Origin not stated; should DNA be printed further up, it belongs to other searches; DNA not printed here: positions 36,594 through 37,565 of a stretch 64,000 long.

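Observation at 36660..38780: Low-GC island with a DPPY amino-methyltransferase and two small PD-(D/E)XK-like proteins, a candidate horizontally acquired variant R-M or defence module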

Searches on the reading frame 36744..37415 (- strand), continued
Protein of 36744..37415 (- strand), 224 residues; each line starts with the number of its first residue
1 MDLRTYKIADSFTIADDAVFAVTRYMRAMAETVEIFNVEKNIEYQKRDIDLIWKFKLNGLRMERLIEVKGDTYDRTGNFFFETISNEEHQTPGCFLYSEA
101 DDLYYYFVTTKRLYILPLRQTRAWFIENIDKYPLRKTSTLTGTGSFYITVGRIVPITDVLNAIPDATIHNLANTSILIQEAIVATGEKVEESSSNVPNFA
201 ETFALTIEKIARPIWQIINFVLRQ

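Call 99: get_annotated_region(hit=H8, flank=4000)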
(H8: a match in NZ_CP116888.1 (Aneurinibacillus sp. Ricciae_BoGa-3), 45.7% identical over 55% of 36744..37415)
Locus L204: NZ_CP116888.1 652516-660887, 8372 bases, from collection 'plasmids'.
description: Aneurinibacillus sp. Ricciae_BoGa-3 plasmid unnamed, complete sequence
organism: Aneurinibacillus sp. Ricciae_BoGa-3 (NCBI taxid 3022697)
taxonomy: Bacteria; Bacillota; Bacilli; Bacillales; Paenibacillaceae; Aneurinibacillus; Aneurinibacillus sp. Ricciae BoGa-3
host: -; source: whole organism,Plant material,Lab grown Riccia fluitans ecotype BoGa-3; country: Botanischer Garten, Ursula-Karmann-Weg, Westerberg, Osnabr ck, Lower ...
typing (MOB-suite, as given by PLSDB): non-mobilizable
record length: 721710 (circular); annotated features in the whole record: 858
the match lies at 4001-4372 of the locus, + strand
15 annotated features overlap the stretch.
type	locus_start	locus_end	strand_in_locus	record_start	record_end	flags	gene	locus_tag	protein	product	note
CDS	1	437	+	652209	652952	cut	-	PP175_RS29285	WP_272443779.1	hypothetical protein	-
CDS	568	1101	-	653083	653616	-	-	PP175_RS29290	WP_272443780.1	RNA polymerase sigma factor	GO:0006352 - DNA-templated transcription initiation [Evidence IEA]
CDS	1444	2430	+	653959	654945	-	-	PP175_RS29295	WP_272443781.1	C40 family peptidase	-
CDS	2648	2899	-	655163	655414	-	-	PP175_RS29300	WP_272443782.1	hypothetical protein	-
CDS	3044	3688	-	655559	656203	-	-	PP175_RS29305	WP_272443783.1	hypothetical protein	-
CDS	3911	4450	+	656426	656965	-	-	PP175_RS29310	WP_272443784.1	hypothetical protein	-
CDS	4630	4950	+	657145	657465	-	-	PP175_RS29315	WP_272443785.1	DNA-directed RNA polymerase subunit alpha C-terminal domain-containing protein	GO:0006351 - DNA-templated transcription [Evidence IEA]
CDS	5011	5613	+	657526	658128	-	-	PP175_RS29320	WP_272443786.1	hypothetical protein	-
CDS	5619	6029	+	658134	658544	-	-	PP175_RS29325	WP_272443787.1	hypothetical protein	-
CDS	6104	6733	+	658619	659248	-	-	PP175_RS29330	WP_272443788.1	deoxynucleoside kinase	-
CDS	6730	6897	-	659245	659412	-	-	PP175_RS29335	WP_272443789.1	transposase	GO:0006313 - DNA transposition [Evidence IEA]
CDS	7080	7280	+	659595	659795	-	-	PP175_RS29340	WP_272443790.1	hypothetical protein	-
CDS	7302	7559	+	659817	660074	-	-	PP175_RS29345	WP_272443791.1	hypothetical protein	-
CDS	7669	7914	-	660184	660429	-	-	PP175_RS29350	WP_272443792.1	hypothetical protein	-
CDS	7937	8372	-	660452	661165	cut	-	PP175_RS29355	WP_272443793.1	ribonuclease H family protein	-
